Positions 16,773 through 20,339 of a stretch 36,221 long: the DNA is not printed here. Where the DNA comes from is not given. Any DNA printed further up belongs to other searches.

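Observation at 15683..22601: Orphan glycosyltransferase island occupying the xerC slot downstream of dapF-DUF484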

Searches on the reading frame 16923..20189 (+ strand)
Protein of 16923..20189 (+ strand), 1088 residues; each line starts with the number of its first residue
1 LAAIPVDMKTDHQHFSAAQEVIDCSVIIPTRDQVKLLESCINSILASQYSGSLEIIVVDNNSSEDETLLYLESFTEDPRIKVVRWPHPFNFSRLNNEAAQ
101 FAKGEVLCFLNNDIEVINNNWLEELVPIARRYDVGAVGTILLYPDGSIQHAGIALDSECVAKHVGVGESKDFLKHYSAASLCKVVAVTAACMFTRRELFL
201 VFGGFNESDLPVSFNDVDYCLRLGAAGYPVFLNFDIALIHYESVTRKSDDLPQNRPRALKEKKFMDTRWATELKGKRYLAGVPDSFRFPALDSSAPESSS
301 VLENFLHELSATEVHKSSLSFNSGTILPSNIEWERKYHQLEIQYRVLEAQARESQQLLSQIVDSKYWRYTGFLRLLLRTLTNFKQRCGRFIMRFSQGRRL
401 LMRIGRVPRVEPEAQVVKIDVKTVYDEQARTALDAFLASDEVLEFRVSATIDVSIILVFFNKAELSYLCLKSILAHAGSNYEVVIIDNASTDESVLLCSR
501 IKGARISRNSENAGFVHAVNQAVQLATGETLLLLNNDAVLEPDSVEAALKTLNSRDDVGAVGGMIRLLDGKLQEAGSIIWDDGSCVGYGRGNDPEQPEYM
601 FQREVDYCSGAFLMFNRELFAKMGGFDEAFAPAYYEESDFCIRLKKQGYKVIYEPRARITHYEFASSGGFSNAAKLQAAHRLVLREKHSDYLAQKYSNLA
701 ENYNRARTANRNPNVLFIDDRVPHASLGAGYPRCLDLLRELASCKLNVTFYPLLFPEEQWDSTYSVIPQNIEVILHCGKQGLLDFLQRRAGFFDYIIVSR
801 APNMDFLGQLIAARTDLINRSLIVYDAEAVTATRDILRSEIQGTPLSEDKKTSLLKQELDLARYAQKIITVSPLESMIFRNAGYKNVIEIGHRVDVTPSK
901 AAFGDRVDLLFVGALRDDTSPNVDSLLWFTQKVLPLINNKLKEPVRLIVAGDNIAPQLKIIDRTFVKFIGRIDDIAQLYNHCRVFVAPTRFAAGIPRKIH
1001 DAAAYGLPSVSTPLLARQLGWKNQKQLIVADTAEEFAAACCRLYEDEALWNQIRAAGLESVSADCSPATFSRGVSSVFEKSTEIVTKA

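Call 4: search_protein_families(library=pfam, proteins=[window:16923-20189:+], max_evalue=0.01)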
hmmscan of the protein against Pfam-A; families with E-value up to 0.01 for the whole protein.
window:16923-20189:+ (1088 aa): 11 families
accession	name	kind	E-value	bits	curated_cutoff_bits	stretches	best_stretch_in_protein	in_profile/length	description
PF00535.33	Glycos_transf_2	-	5.5e-45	153.8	23.3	2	25-147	1-122/168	Glycosyl transferase family 2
PF13641.12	Glyco_tranf_2_3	-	3e-27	96.6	27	2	454-667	4-216/230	Glycosyltransferase like family 2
PF13692.12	Glyco_trans_1_4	-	2.3e-22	80.2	27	1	908-1046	3-142/142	Glycosyl transferases group 1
PF10111.15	Glyco_tranf_2_2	-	1.5e-15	57.9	27.3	2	25-226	1-202/276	Glycosyltransferase like family 2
PF13712.12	Glyco_tranf_2_5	-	4.1e-09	36.9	27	1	59-255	7-203/210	Glycosyltransferase like family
PF13632.12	Glyco_trans_2_3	-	5.6e-09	36.5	27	1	532-664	3-125/198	Glycosyl transferase family group 2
PF00534.26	Glycos_transf_1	-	1.9e-07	31.2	26.4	1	909-1056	18-168/172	Glycosyl transferases group 1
PF02709.20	Glyco_transf_7C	-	2.4e-05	24.3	23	1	599-656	10-67/78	N-terminal domain of galactosyltransferase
PF13524.12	Glyco_trans_1_2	-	3.6e-05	24.2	25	1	967-1066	30-134/144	Glycosyl transferase-like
PF13506.12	Glyco_transf_21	-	0.00011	22.1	21.7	0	519-656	22-149/174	Glycosyl transferase family 21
PF13704.12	Glyco_tranf_2_4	-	0.0015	19.5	27.5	0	51-102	18-65/98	Glycosyl transferase family 2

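Call 5: search_protein_families(library=ncbifam, proteins=[window:16923-20189:+], max_evalue=0.01)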
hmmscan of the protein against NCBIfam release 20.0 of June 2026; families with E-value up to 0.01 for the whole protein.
window:16923-20189:+ (1088 aa): 28 families (the best 25 are shown)
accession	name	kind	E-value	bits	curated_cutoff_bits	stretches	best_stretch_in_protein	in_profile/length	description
TIGR03965.1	mycofact_glyco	equivalog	3.9e-43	148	280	2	13-230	65-270/467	mycofactocin biosynthesis glycosyltransferase MftF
NF038299.1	EPS_HpsN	equivalog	8.6e-35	120.2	425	2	453-669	3-228/317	hormogonium polysaccharide biosynthesis glycosyltransferase HpsN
NF041875.1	EPS_EpsD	equivalog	6.5e-25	88.2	370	2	453-694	1-240/325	exopolysaccharide biosynthesis glycosyltransferase EpsD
TIGR04283.1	glyco_like_mftF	equivalog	1.8e-21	76.8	182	2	453-556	1-101/221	TIGR04283 family arsenosugar biosynthesis glycosyltransferase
TIGR03937.1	PgaC_IcaA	equivalog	3.5e-21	75.6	422.3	2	448-658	42-247/407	poly-beta-1,6-N-acetyl-D-glucosamine synthase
TIGR03087.1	stp1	hypoth_equivalog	1.4e-20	73.9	316.65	1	853-1063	161-379/397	TIGR03087 family PEP-CTERM/XrtA system glycosyltransferase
NF041394.1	GtaseAglG_Halo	equivalog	2e-20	73.3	440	2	453-664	3-218/304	glucosyl-dolichyl phosphate glucuronosyltransferase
TIGR01556.1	rhamnosyltran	subfamily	7.2e-16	58.2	200.55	2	475-661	16-200/281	rhamnosyltransferase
NF007482.0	PRK10073.1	equivalog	8.7e-16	57.8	423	2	449-550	4-108/334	glycosyltransferase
NF050050.1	ProtGlycPglI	equivalog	3.1e-15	56.4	500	2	24-150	4-129/306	GalNAc(5)-diNAcBac-PP-undecaprenol beta-1,3-glucosyltransferase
TIGR04242.1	nodulat_NodC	equivalog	5.5e-15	55.2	550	2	3-137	29-164/395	chitooligosaccharide synthase NodC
NF047683.1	TeichurnBiosyTuaG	equivalog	1.8e-14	54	400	2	452-555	7-114/252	teichuronic acid biosynthesis protein TuaG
NF038302.1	EPS_HpsE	equivalog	9.4e-14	51.1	300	2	470-566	23-125/307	hormogonium polysaccharide biosynthesis glycosyltransferase HpsE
TIGR03111.1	glyc2_xrt_Gpos1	hypoth_equivalog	7.5e-12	44.8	363.95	2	452-565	50-169/439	TIGR03111 family XrtG-associated glycosyltransferase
NF053739.1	GlytfEpsEBac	equivalog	2.1e-11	43.3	450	1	453-650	3-191/265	glycosyltransferase EpsE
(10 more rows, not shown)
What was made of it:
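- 16944..20189 (+): Giant GT (1081 aa): GT2a (FLNNDI), a short coiled coil with an SxxWR-like motif (about residues 330-375), GT2b (LLNNDA), and GT4/GT-B. Proposed polymerase. It overlaps the GT2-cc stop by 11 nt. The alternative TTG start is at 16923. Pfam and NCBIfam (calls 4, 5).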

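Call 8: find_encoding_contigs(protein=window:16923-20189:+, flank=10000, max_places=6)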
Protein window:16923-20189:+ (1088 aa): no gene with exactly this product is on record in the collection.
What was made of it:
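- Tried and rejected: The exact-sequence look-up of the giant ORF from its TTG start found nothing, because the database uses the ATG start (call 8).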

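Call 10: find_homologous_proteins(query=window:16923-20189:+, max_evalue=1e-10)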
Query window:16923-20189:+ (1088 aa): 4017 proteins with E <= 1e-10 among 8000 candidates; the best 120 are listed.
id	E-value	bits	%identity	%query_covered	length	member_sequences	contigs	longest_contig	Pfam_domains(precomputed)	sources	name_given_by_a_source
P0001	0.0e+0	2458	100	99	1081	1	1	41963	PF13712.13,PF13632.13,PF10111.15,PF13641.13,PF00534.27,PF00535.33,PF13692.13,PF02709.21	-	-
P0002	0.0e+0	1394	59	98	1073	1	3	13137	PF10111.15,PF13641.13,PF00534.27,PF00535.33,PF13692.13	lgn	-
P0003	0.0e+0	1244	52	97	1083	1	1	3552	PF13712.13,PF13632.13,PF10111.15,PF13641.13,PF00534.27,PF13524.13,PF00535.33,PF13692.13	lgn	-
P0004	0.0e+0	1214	52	98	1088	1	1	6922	PF13632.13,PF10111.15,PF13641.13,PF00534.27,PF00535.33,PF13692.13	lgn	-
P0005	0.0e+0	1165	50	97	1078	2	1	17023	PF13632.13,PF10111.15,PF13641.13,PF00534.27,PF00535.33,PF13692.13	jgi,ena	-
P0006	0.0e+0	1160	50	99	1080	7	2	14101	PF13712.13,PF13632.13,PF10111.15,PF13641.13,PF00534.27,PF13524.13,PF00535.33,PF13692.13,PF02709.21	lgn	-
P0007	0.0e+0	1156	50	98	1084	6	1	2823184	PF13712.13,PF10111.15,PF13641.13,PF00534.27,PF00535.33,PF13692.13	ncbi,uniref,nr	ncbi:glycosyltransferase [Pseudohongiella acticola]|uniref:glycosyltransferase n=1 Tax=Pseudohongiel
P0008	0.0e+0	1140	50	98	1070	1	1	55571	PF13712.13,PF13632.13,PF10111.15,PF13641.13,PF00534.27,PF00535.33,PF13692.13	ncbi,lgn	-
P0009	0.0e+0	1135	49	98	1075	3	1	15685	PF13712.13,PF13632.13,PF10111.15,PF13641.13,PF00534.27,PF00535.33,PF13692.13,PF02709.21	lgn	-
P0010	0.0e+0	1130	50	97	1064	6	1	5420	PF13712.13,PF13632.13,PF10111.15,PF13641.13,PF00534.27,PF13524.13,PF00535.33,PF13692.13,PF02709.21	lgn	-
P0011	0.0e+0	1128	49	97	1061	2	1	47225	PF13712.13,PF13632.13,PF10111.15,PF13641.13,PF00534.27,PF13524.13,PF00535.33,PF13692.13,PF02709.21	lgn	-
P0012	0.0e+0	1125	50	97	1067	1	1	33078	PF13632.13,PF10111.15,PF13641.13,PF00534.27,PF00535.33,PF13692.13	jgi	jgi:GT2 family glycosyltransferase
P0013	0.0e+0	1124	50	97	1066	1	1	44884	PF13712.13,PF13632.13,PF10111.15,PF13641.13,PF00535.33,PF13692.13,PF02709.21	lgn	-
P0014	0.0e+0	1123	50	97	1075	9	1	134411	PF13712.13,PF13632.13,PF10111.15,PF13641.13,PF00534.27,PF13524.13,PF00535.33,PF13692.13,PF02709.21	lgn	-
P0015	0.0e+0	1121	49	98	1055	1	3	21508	PF13712.13,PF13632.13,PF10111.15,PF13641.13,PF00534.27,PF13524.13,PF00535.33,PF13692.13,PF02709.21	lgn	-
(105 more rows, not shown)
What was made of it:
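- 16944..20189 (+): About 110 full-length homologs at 45-59% identity (call 10).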

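Call 11: find_encoding_contigs(protein=P0007, flank=10000, max_places=2)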
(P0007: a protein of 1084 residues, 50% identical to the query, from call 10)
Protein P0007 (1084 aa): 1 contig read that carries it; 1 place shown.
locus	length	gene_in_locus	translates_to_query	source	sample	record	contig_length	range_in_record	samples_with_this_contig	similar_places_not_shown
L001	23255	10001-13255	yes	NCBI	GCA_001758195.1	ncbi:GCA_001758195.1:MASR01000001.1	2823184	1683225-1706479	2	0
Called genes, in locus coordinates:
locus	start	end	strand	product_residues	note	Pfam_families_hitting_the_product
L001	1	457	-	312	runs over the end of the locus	PF01379:Porphobil_deam, PF03900:Porphobil_deamC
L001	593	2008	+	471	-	PF00206:Lyase_1, PF14698:ASL_C2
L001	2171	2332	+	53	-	PF13627:LptM_cons (weak)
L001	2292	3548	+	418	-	PF00278:Orn_DAP_Arg_deC, PF01168:Ala_racemase_N, PF02784:Orn_Arg_deC_N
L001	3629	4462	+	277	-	PF01678:DAP_epimerase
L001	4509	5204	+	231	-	PF04340:DUF484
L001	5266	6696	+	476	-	PF00672:HAMP (weak), PF00512:HisKA, PF02518:HATPase_c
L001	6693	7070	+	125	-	-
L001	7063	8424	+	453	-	PF00072:Response_reg, PF00158:Sigma54_activat, PF14532:Sigma54_activ_2, PF07724:AAA_2 (weak), PF07728:AAA_5 (faint), PF25601:AAA_lid_14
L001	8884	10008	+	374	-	PF00535:Glycos_transf_2, PF10111:Glyco_tranf_2_2 (faint)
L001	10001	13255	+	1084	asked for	PF00535:Glycos_transf_2, PF10111:Glyco_tranf_2_2, PF13641:Glyco_tranf_2_3, PF00535:Glycos_transf_2, PF13641:Glyco_tranf_2_3, PF10111:Glyco_tranf_2_2 (weak), PF00534:Glycos_transf_1, PF13692:Glyco_trans_1_4, +1 more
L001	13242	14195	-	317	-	PF13641:Glyco_tranf_2_3, PF00535:Glycos_transf_2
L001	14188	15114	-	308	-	PF00535:Glycos_transf_2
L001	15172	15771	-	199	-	-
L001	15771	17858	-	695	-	-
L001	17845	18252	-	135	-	-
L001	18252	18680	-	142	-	PF00072:Response_reg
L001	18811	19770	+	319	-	PF02951:GSH-S_N, PF02955:GSH-S_ATP, PF08443:RimK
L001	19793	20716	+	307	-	PF03544:TonB_C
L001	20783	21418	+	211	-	PF02622:DUF179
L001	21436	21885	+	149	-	PF03652:RuvX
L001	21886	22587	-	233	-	PF01557:FAA_hydrolase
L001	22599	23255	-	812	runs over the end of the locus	PF17148:DUF5117, PF16313:DUF4953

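Call 12: find_encoding_contigs(protein=P0002, flank=10000, max_places=3)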
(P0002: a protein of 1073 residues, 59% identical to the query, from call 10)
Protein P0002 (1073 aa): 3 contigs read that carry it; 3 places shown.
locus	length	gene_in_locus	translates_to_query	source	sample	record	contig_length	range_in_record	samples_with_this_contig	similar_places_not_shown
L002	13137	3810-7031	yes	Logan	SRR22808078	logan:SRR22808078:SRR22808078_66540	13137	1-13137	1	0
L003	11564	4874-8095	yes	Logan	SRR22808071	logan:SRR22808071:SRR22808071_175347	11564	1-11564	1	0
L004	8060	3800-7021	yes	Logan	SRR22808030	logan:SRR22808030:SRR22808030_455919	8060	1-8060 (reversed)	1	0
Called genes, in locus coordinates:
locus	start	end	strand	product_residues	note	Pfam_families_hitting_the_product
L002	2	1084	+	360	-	?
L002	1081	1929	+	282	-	PF01678:DAP_epimerase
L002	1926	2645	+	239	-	PF04340:DUF484, PF13185:GAF_2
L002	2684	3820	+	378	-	PF13641:Glyco_tranf_2_3, PF00535:Glycos_transf_2, PF10111:Glyco_tranf_2_2 (weak)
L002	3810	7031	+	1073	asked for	PF00535:Glycos_transf_2, PF10111:Glyco_tranf_2_2, PF13641:Glyco_tranf_2_3, PF00535:Glycos_transf_2, PF13641:Glyco_tranf_2_3, PF00534:Glycos_transf_1, PF13692:Glyco_trans_1_4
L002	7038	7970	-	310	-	PF00535:Glycos_transf_2, PF13641:Glyco_tranf_2_3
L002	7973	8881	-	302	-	PF00535:Glycos_transf_2 (weak)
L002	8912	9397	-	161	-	-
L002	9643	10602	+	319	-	PF02951:GSH-S_N, PF02955:GSH-S_ATP, PF08443:RimK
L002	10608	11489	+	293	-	PF13103:TonB_2 (faint), PF03544:TonB_C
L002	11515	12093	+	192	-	PF02622:DUF179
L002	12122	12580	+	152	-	PF03652:RuvX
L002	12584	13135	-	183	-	?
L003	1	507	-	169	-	?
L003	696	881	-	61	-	-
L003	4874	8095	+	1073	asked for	PF00535:Glycos_transf_2, PF10111:Glyco_tranf_2_2, PF13641:Glyco_tranf_2_3, PF00535:Glycos_transf_2, PF13641:Glyco_tranf_2_3, PF00534:Glycos_transf_1, PF13692:Glyco_trans_1_4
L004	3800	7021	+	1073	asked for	PF00535:Glycos_transf_2, PF10111:Glyco_tranf_2_2, PF13641:Glyco_tranf_2_3, PF00535:Glycos_transf_2, PF13641:Glyco_tranf_2_3, PF00534:Glycos_transf_1, PF13692:Glyco_trans_1_4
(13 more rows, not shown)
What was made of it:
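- Same module and same slot in P. acticola and in three Logan contigs (calls 11, 12).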
